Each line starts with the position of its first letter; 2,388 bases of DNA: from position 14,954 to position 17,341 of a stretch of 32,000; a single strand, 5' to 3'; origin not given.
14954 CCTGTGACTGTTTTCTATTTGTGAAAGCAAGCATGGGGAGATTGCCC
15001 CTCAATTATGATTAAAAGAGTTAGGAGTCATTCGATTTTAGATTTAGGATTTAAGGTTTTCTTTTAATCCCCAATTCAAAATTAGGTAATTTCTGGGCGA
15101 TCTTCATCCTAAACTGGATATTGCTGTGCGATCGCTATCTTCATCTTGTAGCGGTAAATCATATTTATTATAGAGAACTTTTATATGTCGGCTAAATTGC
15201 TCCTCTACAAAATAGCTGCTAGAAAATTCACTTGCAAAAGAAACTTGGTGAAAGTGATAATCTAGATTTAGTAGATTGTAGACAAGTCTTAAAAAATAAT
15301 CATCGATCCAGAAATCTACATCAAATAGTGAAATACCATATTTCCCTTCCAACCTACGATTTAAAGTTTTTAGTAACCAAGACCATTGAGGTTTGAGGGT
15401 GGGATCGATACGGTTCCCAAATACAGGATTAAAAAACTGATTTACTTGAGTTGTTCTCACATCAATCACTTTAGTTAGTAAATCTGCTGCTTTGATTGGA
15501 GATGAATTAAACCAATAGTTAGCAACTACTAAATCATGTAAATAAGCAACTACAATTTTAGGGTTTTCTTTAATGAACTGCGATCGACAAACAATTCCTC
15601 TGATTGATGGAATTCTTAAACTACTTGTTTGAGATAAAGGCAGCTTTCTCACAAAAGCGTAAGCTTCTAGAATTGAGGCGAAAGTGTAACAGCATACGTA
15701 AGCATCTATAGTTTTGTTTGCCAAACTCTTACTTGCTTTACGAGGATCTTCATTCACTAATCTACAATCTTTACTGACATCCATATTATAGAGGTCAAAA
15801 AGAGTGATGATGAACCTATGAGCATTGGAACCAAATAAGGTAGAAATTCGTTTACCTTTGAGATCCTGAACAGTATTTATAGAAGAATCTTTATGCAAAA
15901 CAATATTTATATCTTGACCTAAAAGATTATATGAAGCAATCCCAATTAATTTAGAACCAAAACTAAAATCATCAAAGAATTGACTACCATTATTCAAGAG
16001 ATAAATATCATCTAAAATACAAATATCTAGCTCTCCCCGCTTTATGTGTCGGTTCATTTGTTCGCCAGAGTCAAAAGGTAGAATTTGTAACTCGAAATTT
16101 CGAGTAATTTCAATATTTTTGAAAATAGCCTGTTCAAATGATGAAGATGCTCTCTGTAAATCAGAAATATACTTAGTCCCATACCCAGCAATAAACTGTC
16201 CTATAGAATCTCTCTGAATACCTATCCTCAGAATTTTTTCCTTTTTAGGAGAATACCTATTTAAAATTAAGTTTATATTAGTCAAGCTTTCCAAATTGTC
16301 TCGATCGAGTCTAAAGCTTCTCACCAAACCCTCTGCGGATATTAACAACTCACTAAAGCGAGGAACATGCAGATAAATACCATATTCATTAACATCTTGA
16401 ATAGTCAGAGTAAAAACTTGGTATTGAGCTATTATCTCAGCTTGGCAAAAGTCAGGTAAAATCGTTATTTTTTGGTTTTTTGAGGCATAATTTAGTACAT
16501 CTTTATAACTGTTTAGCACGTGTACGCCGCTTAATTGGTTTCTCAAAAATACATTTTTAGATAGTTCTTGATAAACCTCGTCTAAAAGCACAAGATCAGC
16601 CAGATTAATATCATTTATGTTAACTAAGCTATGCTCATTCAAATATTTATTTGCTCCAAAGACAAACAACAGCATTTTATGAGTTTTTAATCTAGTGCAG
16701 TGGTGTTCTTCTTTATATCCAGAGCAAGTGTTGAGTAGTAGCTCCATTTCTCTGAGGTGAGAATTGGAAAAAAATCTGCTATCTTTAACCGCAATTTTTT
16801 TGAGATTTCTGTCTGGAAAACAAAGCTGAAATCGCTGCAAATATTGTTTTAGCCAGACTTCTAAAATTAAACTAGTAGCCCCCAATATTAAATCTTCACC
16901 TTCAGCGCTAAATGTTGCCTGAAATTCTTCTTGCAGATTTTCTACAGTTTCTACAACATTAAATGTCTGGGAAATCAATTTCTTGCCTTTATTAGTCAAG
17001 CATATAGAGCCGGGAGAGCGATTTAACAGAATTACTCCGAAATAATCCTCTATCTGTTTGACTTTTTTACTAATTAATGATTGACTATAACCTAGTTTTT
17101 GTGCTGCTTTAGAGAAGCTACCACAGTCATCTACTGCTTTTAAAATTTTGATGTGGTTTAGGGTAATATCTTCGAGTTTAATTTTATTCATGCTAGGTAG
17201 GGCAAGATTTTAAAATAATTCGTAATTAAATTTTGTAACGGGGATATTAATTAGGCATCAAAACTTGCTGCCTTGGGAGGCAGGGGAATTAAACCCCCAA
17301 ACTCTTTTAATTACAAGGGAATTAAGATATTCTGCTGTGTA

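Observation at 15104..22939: Compact organosulfur-scavenging-like island without transporter or flavin reductase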

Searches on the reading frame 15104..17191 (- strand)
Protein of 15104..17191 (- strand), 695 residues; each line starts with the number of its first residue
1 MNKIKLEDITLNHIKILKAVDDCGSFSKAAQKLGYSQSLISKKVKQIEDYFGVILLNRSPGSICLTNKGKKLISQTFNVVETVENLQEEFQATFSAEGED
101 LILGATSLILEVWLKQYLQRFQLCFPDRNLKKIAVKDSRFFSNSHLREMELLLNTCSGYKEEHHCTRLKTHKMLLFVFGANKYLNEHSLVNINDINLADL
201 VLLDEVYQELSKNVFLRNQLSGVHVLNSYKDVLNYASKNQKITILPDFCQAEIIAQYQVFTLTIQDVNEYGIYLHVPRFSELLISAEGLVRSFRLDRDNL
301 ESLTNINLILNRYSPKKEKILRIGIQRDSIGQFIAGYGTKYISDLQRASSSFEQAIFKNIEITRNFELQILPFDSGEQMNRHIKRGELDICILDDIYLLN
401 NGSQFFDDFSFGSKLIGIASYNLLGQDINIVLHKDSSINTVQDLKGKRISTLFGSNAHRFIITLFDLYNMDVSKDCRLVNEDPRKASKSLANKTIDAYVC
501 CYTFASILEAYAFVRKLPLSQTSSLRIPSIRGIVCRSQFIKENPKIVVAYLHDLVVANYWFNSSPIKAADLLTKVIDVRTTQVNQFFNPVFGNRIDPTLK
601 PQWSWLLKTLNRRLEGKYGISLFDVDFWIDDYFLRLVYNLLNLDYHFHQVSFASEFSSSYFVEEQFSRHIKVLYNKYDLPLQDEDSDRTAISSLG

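Call 4: search_protein_families(library=ncbifam, proteins=[window:15104-17191:-], max_evalue=0.001)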
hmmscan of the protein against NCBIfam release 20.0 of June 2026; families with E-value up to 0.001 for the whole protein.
window:15104-17191:- (695 aa): 56 families (the best 25 are shown)
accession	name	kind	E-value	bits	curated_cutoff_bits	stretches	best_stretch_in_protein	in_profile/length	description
TIGR01728.1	SsuA_fam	subfamily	3.6e-20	72.4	163.5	1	410-598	69-253/290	aliphatic sulfonate ABC transporter substrate-binding protein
NF040786.1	LysR_Sec_metab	equivalog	1.4e-19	70.2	250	1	10-143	2-134/298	selenium metabolism-associated LysR family transcriptional regulator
NF047520.1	trans_act_CidR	equivalog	1.9e-16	60.1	415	1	11-208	3-199/292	cidABC operon transcriptional activator CidR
NF040888.1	trans_reg_YafC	equivalog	5e-16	58.4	470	1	11-131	5-125/293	DNA-binding transcriptional regulator YafC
NF007667.0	PRK10341.1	equivalog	3e-15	56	308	1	12-136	10-134/312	transcriptional regulator TdcA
TIGR03339.1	phn_lysR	subfamily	7.9e-15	54.9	341.1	1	15-201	3-185/279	aminoethylphosphonate catabolism associated LysR family transcriptional regulator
NF002964.0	PRK03635.1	subfamily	4e-14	52.4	197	1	10-278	4-273/297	ArgP/LysG family DNA-binding transcriptional regulator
TIGR03418.1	chol_sulf_TF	equivalog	4.1e-14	52.3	324.8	1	10-142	2-132/291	choline sulfate utilization transcriptional regulator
NF002946.0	PRK03601.1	equivalog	4.5e-14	52.5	240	1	19-189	11-179/275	HTH-type transcriptional regulator HdfR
NF007315.1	PRK09801.1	equivalog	1.6e-13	50.3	398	1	14-90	11-87/301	L-tartrate utilization transcriptional activator TtdR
NF045775.1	acetoin_reg_AlsR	exception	2.5e-13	50.2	430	1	11-211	3-203/290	acetoin biosynthesis transcriptional regulator AlsR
NF008416.0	PRK11242.1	equivalog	5.5e-13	48.9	277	1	11-249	3-245/300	transcriptional regulator CynR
NF008352.0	PRK11139.1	subfamily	6.7e-13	48.4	288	1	11-222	8-211/305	transcriptional regulator GcvA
NF007439.0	PRK09986.1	equivalog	9.8e-13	48.1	290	1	7-249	5-253/296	LysR family transcriptional regulator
NF007385.0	PRK09906.1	equivalog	1.3e-12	47.5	356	1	11-250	3-246/296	DNA-binding transcriptional regulator HcaR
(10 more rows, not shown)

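Call 5: search_protein_families(library=pfam, proteins=[window:15104-17191:-], max_evalue=0.001)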
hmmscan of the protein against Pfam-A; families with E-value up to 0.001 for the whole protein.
window:15104-17191:- (695 aa): 4 families
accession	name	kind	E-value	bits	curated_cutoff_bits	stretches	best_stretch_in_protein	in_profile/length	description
PF00126.33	HTH_1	-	7.6e-17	61.5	26.6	1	11-69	1-59/60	Bacterial regulatory helix-turn-helix protein, lysR family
PF09084.16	NMT1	-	1.4e-08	35.3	20.5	1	429-550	76-198/216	NMT1/THI5 like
PF16868.10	NMT1_3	-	0.00012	22.2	27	1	383-501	48-167/289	NMT1-like family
PF13379.11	NMT1_2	-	0.00017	22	24.7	1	368-565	37-241/252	NMT1-like family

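Call 11: find_homologous_proteins(query=window:15104-17191:-)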
Query window:15104-17191:- (695 aa): 113 proteins with E <= 0.001 among 8000 candidates.
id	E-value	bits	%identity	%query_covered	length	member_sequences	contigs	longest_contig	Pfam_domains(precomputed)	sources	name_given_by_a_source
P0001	0.0e+0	1536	99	100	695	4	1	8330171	PF00126.34,PF09084.17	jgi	jgi:molybdate transport repressor ModE-like protein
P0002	0.0e+0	1459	94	100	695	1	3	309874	PF00126.34,PF09084.17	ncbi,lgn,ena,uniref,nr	ncbi:MAG: LysR family transcriptional regulator [Nostoc sp. NMS1]|uniref:LysR family transcriptional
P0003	0.0e+0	1419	92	99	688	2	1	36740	PF00126.34,PF13379.12,PF09084.17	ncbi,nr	ncbi:LysR family transcriptional regulator [Nostoc muscorum FACHB-395]|nr:LysR family transcriptiona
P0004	0.0e+0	1416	91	100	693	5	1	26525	PF00126.34,PF13379.12,PF09084.17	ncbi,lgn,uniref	ncbi:LysR family transcriptional regulator [Nostoc sp.]|uniref:LysR family transcriptional regulator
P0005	0.0e+0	1412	92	100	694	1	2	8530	PF00126.34,PF13379.12,PF09084.17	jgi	jgi:molybdate transport repressor ModE-like protein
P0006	0.0e+0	1411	91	100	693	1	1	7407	PF00126.34,PF09084.17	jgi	jgi:molybdate transport repressor ModE-like protein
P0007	0.0e+0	1409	92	100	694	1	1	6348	PF00126.34,PF13379.12,PF09084.17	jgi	jgi:molybdate transport repressor ModE-like protein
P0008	0.0e+0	1404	91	100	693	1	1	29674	PF00126.34,PF09084.17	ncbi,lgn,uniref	ncbi:MAG: LysR family transcriptional regulator [Nostoc sp.]|uniref:LysR family transcriptional regu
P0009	0.0e+0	1397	91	98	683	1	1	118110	PF00126.34,PF13379.12,PF09084.17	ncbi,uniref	ncbi:LysR family transcriptional regulator [Nostoc sp.]|uniref:LysR family transcriptional regulator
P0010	0.0e+0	1396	90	100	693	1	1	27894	PF00126.34,PF13379.12,PF09084.17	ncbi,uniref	ncbi:MAG: LysR family transcriptional regulator [Nostoc sp.]|uniref:LysR family transcriptional regu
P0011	0.0e+0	1394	91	98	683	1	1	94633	PF00126.34,PF13379.12,PF09084.17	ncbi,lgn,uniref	ncbi:LysR family transcriptional regulator [Nostoc sp.]|uniref:LysR family transcriptional regulator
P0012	0.0e+0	1394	90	100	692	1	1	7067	PF00126.34,PF13379.12,PF09084.17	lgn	-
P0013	0.0e+0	1393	89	100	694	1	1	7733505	PF00126.34,PF13379.12,PF09084.17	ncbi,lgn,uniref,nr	ncbi:LysR family transcriptional regulator [Nostoc edaphicum CCNP1411]|uniref:LysR family transcript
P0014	0.0e+0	1387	91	98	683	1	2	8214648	PF00126.34,PF13379.12,PF09084.17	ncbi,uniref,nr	ncbi:LysR family transcriptional regulator [Nostoc sp. 'Peltigera membranacea cyanobiont' 213]|unire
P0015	0.0e+0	1386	90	100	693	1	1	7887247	PF00126.34,PF09084.17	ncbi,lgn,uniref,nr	ncbi:LysR family transcriptional regulator [Nostoc sp. TCL240-02]|uniref:LysR family transcriptional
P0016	0.0e+0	1386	91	98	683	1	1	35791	PF00126.34,PF13379.12,PF09084.17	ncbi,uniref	ncbi:LysR family transcriptional regulator [Nostoc sp.]|uniref:LysR family transcriptional regulator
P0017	0.0e+0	1381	90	99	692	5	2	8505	PF00126.34,PF13379.12,PF09084.17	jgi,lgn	-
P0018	0.0e+0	1379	89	100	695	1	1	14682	PF00126.34,PF09084.17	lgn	-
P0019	0.0e+0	1372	88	100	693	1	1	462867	PF00126.34,PF13379.12,PF09084.17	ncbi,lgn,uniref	ncbi:MAG: LysR family transcriptional regulator [Nostoc sp.]|uniref:LysR family transcriptional regu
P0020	0.0e+0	1372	88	100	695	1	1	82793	PF00126.34,PF13379.12,PF09084.17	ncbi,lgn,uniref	ncbi:LysR family transcriptional regulator [Nostoc sp.]|uniref:LysR family transcriptional regulator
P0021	0.0e+0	1370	89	99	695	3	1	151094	PF00126.34,PF13379.12,PF09084.17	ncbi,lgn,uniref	ncbi:MAG: LysR family transcriptional regulator [Nostoc sp.]|uniref:LysR family transcriptional regu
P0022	0.0e+0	1366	87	100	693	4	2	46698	PF00126.34,PF09084.17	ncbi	ncbi:MAG: LysR family transcriptional regulator [Nostoc sp.]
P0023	0.0e+0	1361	91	97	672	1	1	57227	PF00126.34,PF13379.12,PF09084.17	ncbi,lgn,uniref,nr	ncbi:LysR family transcriptional regulator [Nostoc sp. NMS4]|uniref:LysR family transcriptional regu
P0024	0.0e+0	1361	91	97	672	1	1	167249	PF00126.34,PF13379.12,PF09084.17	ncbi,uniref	ncbi:MAG: LysR family transcriptional regulator [Nostoc sp.]|uniref:LysR family transcriptional regu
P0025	0.0e+0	1360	89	98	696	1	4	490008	PF00126.34,PF13379.12,PF09084.17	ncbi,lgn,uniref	ncbi:MAG: LysR family transcriptional regulator [Nostoc sp.]|uniref:LysR family transcriptional regu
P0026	0.0e+0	1360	90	97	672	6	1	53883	PF00126.34,PF13379.12,PF09084.17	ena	-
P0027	0.0e+0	1360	91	97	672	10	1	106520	PF00126.34,PF13379.12,PF09084.17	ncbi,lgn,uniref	ncbi:MAG: LysR family transcriptional regulator [Nostoc sp.]|uniref:LysR family transcriptional regu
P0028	0.0e+0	1358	89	98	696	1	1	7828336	PF00126.34,PF13379.12,PF09084.17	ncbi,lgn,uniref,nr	ncbi:LysR family transcriptional regulator [Nostoc sp. C052]|uniref:LysR family transcriptional regu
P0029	0.0e+0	1358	89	98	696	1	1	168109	PF00126.34,PF13379.12,PF09084.17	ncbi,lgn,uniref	ncbi:LysR family transcriptional regulator [Nostoc sp.]|uniref:LysR family transcriptional regulator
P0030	0.0e+0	1357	89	98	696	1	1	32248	PF00126.34,PF13379.12,PF09084.17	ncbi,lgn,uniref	ncbi:LysR family transcriptional regulator [Nostoc sp.]|uniref:LysR family transcriptional regulator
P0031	0.0e+0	1357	90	97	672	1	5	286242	PF00126.34,PF13379.12,PF09084.17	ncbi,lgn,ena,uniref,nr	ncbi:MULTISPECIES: LysR family transcriptional regulator [unclassified Nostoc]|uniref:LysR family tr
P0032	0.0e+0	1356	89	98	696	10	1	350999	PF00126.34,PF13379.12,PF09084.17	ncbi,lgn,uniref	ncbi:MAG: LysR family transcriptional regulator [Nostoc sp.]|uniref:LysR family transcriptional regu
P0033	0.0e+0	1355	90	97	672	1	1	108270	PF00126.34,PF13379.12,PF09084.17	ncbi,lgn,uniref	ncbi:MAG: LysR family transcriptional regulator [Nostoc sp.]|uniref:LysR family transcriptional regu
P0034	0.0e+0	1352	90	97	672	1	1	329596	PF00126.34,PF13379.12,PF09084.17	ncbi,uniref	ncbi:LysR family transcriptional regulator [Nostoc sp.]|uniref:LysR family transcriptional regulator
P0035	0.0e+0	1349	86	100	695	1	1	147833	PF00126.34,PF13379.12,PF09084.17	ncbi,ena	-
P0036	0.0e+0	1348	89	97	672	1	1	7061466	PF00126.34,PF13379.12,PF09084.17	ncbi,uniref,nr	ncbi:LysR family transcriptional regulator [Nostoc sp. 'Lobaria pulmonaria (5183) cyanobiont']|unire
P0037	0.0e+0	1346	89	98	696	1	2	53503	PF00126.34,PF13379.12,PF09084.17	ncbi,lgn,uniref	ncbi:MAG: LysR family transcriptional regulator [Nostoc sp.]|uniref:LysR family transcriptional regu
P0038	0.0e+0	1345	87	99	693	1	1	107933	PF00126.34,PF09084.17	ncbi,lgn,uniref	ncbi:LysR family transcriptional regulator [Nostoc sp.]|uniref:LysR family transcriptional regulator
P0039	0.0e+0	1343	88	98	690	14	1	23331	PF00126.34,PF13379.12,PF09084.17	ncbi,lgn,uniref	ncbi:LysR family transcriptional regulator [Nostoc sp.]|uniref:LysR family transcriptional regulator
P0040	0.0e+0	1342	88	98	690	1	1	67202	PF00126.34,PF09084.17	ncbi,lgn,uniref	ncbi:LysR family transcriptional regulator [Nostoc sp.]|uniref:LysR family transcriptional regulator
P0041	0.0e+0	1340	88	98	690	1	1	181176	PF00126.34,PF09084.17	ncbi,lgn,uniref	ncbi:LysR family transcriptional regulator [Nostoc sp.]|uniref:LysR family transcriptional regulator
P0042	0.0e+0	1340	88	98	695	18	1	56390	PF00126.34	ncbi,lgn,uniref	ncbi:MAG: LysR family transcriptional regulator [Nostoc sp.]|uniref:LysR family transcriptional regu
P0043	0.0e+0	1337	88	98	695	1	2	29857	PF00126.34,PF13379.12,PF09084.17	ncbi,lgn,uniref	ncbi:LysR family transcriptional regulator [Nostoc sp.]|uniref:LysR family transcriptional regulator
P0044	0.0e+0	1337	90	97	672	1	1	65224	PF00126.34,PF13379.12,PF09084.17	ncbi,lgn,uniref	ncbi:LysR family transcriptional regulator [Nostoc sp.]|uniref:LysR family transcriptional regulator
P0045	0.0e+0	1335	89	97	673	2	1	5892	PF00126.34,PF13379.12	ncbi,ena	-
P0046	0.0e+0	1331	88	97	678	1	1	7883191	PF00126.34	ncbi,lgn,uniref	ncbi:LysR family transcriptional regulator [Nostoc sp. C117]|uniref:LysR family transcriptional regu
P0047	0.0e+0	1327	85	99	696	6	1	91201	PF00126.34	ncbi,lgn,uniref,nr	ncbi:LysR family transcriptional regulator [Nostoc sp. ChiVER01]|uniref:LysR family transcriptional 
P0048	0.0e+0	1323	87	97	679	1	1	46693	PF00126.34,PF13379.12,PF09084.17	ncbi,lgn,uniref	ncbi:MAG: LysR family transcriptional regulator [Nostoc sp.]|uniref:LysR family transcriptional regu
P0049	0.0e+0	1311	85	98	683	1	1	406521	PF00126.34,PF09084.17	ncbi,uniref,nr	ncbi:LysR family transcriptional regulator [Aulosira sp. FACHB-615]|uniref:LysR family transcription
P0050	0.0e+0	1310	85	98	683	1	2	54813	PF00126.34,PF09084.17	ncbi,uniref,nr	ncbi:LysR family transcriptional regulator [Nostoc sp. FACHB-87]|uniref:LysR family transcriptional 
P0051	0.0e+0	1307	85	98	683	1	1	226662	PF00126.34,PF09084.17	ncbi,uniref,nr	ncbi:LysR family transcriptional regulator [Nostoc sp. FACHB-280]|uniref:LysR family transcriptional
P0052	0.0e+0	1305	87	97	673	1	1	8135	PF00126.34,PF13379.12,PF09084.17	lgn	-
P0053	0.0e+0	1301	85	97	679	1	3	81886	PF00126.34,PF09084.17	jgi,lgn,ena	-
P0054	0.0e+0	1291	85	96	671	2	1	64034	PF00126.34,PF09084.17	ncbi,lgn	ncbi:MAG: LysR family transcriptional regulator [Nostoc sp. DedQUE01]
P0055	0.0e+0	1285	85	98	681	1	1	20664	PF00126.34,PF09084.17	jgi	jgi:molybdate transport repressor ModE-like protein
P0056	0.0e+0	1277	82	99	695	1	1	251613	PF00126.34,PF09084.17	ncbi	ncbi:MAG: LysR family transcriptional regulator [Nostoc sp.]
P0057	0.0e+0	1254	90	90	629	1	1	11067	PF00126.34,PF13379.12,PF09084.17,PF16868.11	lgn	-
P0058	0.0e+0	1232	77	99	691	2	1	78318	PF00126.34,PF09084.17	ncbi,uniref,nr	ncbi:LysR family transcriptional regulator [Nostoc sp. CMAA1605]|uniref:LysR family transcriptional 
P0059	0.0e+0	1224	78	99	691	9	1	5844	PF00126.34,PF09084.17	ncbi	-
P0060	0.0e+0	1213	77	100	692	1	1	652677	PF00126.34,PF09084.17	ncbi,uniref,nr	ncbi:LysR family transcriptional regulator [Nostoc sp. FACHB-110]|uniref:LysR family transcriptional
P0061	0.0e+0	1193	78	97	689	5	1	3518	PF00126.34,PF13379.12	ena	-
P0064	0.0e+0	1062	69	100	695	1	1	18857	PF00126.34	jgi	jgi:molybdate transport repressor ModE-like protein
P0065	0.0e+0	1059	68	100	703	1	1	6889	PF00126.34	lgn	-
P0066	0.0e+0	1052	68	98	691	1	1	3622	PF00126.34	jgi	-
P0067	0.0e+0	1033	66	100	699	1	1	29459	PF00126.34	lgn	-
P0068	0.0e+0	1019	66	100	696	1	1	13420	PF00126.34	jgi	-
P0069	1.1e-296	1004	67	97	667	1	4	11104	PF00126.34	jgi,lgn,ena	-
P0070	4.4e-282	956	64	97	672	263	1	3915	PF00126.34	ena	-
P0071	5.4e-274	929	63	96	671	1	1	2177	PF00126.34,PF13379.12,PF09084.17,PF16868.11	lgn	-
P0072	1.5e-269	914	61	98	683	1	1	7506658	PF00126.34,PF09084.17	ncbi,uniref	ncbi:LysR family transcriptional regulator [Egbenema bharatensis]|uniref:LysR family transcriptional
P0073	2.1e-269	914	61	96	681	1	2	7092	PF00126.34,PF13379.12,PF09084.17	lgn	-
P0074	1.9e-268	911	61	96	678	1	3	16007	PF00126.34,PF13379.12,PF09084.17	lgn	-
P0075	1.0e-265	902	61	97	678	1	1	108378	PF00126.34,PF13379.12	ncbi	-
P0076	1.6e-264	898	60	97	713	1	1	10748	PF00126.34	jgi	jgi:molybdate transport repressor ModE-like protein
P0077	3.9e-262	890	60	97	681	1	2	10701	PF00126.34,PF13379.12,PF09084.17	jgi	jgi:molybdate transport repressor ModE-like protein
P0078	1.8e-255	868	59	97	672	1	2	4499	PF00126.34,PF09084.17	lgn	-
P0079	1.8e-251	854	58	96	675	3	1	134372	PF00126.34,PF09084.17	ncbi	ncbi:MAG: LysR family transcriptional regulator [Elainellaceae cyanobacterium]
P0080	1.2e-248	845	56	97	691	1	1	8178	PF00126.34,PF09084.17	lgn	-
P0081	3.0e-242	824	56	97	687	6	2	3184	PF00126.34,PF09084.17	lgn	-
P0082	9.3e-242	822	56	97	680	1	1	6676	PF00126.34,PF09084.17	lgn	-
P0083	1.5e-239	815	54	97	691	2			PF00126.34,PF09084.17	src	-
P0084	6.0e-239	813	56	97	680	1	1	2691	PF00126.34,PF09084.17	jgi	jgi:DNA-binding transcriptional LysR family regulator/ABC-type nitrate/sulfonate/bicarbonate transpo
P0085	4.6e-238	810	56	97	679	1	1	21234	PF00126.34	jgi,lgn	jgi:DNA-binding transcriptional LysR family regulator/ABC-type nitrate/sulfonate/bicarbonate transpo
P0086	2.7e-237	808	55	96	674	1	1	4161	PF00126.34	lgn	-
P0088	4.0e-231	787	53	97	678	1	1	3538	PF00126.34,PF09084.17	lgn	-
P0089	1.5e-229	782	54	97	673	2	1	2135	PF00126.34,PF09084.17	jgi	jgi:molybdate transport repressor ModE-like protein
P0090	1.8e-226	772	51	97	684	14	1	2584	PF00126.34,PF09084.17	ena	-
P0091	5.2e-225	767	52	97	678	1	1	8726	PF00126.34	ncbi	ncbi:MAG: LysR family transcriptional regulator [Cyanobacteria bacterium P01_F01_bin.86]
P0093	3.3e-224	764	53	96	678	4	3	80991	PF00126.34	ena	-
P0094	5.0e-221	754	52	96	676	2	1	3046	PF00126.34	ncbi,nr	ncbi:MAG: LysR family transcriptional regulator [Leptolyngbya sp. SIO3F4]|nr:LysR family transcripti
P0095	8.7e-220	750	49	96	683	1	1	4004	PF00126.34,PF09084.17,PF16868.11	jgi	-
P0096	2.0e-218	745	51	97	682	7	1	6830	PF00126.34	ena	-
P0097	3.6e-218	744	53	96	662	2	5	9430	PF00126.34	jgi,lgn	-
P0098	5.4e-218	744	51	97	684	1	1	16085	PF00126.34,PF13379.12,PF09084.17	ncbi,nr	ncbi:MAG: LysR family transcriptional regulator [Synechococcaceae cyanobacterium SM2_3_1]|nr:LysR fa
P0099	1.1e-217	743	51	96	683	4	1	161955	PF00126.34,PF09084.17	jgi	jgi:molybdate transport repressor ModE-like protein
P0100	1.7e-217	742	52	97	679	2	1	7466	PF00126.34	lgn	-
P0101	2.8e-217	741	52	97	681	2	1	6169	PF00126.34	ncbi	ncbi:MAG: LysR family transcriptional regulator, partial [Cyanobacteria bacterium P01_G01_bin.38]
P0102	7.1e-217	740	53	97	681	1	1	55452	PF00126.34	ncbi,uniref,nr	ncbi:LysR family transcriptional regulator [cf. Phormidesmis sp. LEGE 11477]|uniref:LysR family tran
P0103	2.9e-216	738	49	96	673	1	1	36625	PF00126.34,PF09084.17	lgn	-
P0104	2.0e-215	735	52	96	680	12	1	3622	PF00126.34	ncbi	ncbi:MAG: LysR family transcriptional regulator [Cyanobacteria bacterium J06588_5]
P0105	8.2e-214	730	53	95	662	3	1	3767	PF00126.34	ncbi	ncbi:MAG: LysR family transcriptional regulator, partial [Cyanobacteria bacterium J06576_12]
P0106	1.0e-211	723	48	96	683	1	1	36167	PF00126.34,PF09084.17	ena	-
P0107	3.3e-208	711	47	97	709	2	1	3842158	PF00126.34,PF09084.17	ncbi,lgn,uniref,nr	ncbi:LysR family transcriptional regulator [Leptolyngbya sp. KIOST-1]|uniref:LysR family transcripti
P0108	2.8e-207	708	48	96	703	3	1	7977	PF00126.34,PF09084.17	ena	-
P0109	6.6e-187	641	52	84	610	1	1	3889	PF00126.34,PF09084.17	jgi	jgi:ABC-type nitrate/sulfonate/bicarbonate transport system substrate-binding protein/molybdenum-dep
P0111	1.3e-163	564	44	84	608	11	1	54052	PF00126.34,PF09084.17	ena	-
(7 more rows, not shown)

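Call 52: search_solved_structures(query=window:15104-17191:-, max_evalue=0.001)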
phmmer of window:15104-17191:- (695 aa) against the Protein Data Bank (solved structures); distinct sequences matched with E-value up to 0.001: 18.
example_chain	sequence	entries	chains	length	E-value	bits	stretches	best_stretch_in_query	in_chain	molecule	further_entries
9hh1_A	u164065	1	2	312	4.3e-10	41.9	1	13-189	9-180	Transcriptional regulator, LysR family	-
3uif_A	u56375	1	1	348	4.2e-07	32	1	430-561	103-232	Sulfonate ABC transporter, periplasmic sulfonate-binding protein SsuA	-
3hhg_A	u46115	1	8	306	7.2e-07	31.3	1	16-96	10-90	Transcriptional regulator, LysR family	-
9irz_A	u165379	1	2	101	9e-07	31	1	7-92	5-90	Probable HTH-type transcriptional regulator YhaJ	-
8h3v_S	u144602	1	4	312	9.8e-07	30.8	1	11-138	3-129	NtcB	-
5z7h_A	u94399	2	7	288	5.9e-06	28.3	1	14-131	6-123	LysR family transcriptional regulator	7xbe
4x6g_A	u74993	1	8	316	6.6e-06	28.1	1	9-105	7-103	OxyR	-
8y6u_H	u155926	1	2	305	1.7e-05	26.7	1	11-132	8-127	Glycine cleavage system transcriptional activator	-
5z72_A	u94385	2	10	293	4.6e-05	25.3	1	22-135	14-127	CcpC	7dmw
5y9s_A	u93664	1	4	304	6.6e-05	24.8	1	20-120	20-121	VV2_1132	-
6m5f_A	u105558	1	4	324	0.00048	21.9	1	9-127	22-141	Probable transcriptional regulator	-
3fzv_A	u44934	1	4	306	0.0005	21.9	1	9-127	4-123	Probable transcriptional regulator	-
5fo5_A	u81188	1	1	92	0.00061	21.6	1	9-81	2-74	HTH-TYPE TRANSCRIPTIONAL REGULATOR METR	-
3m1e_A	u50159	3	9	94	0.00064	21.5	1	11-85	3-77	HTH-type transcriptional regulator benM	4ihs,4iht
5y2v_A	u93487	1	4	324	0.0007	21.4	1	9-87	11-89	Rubisco operon transcriptional regulator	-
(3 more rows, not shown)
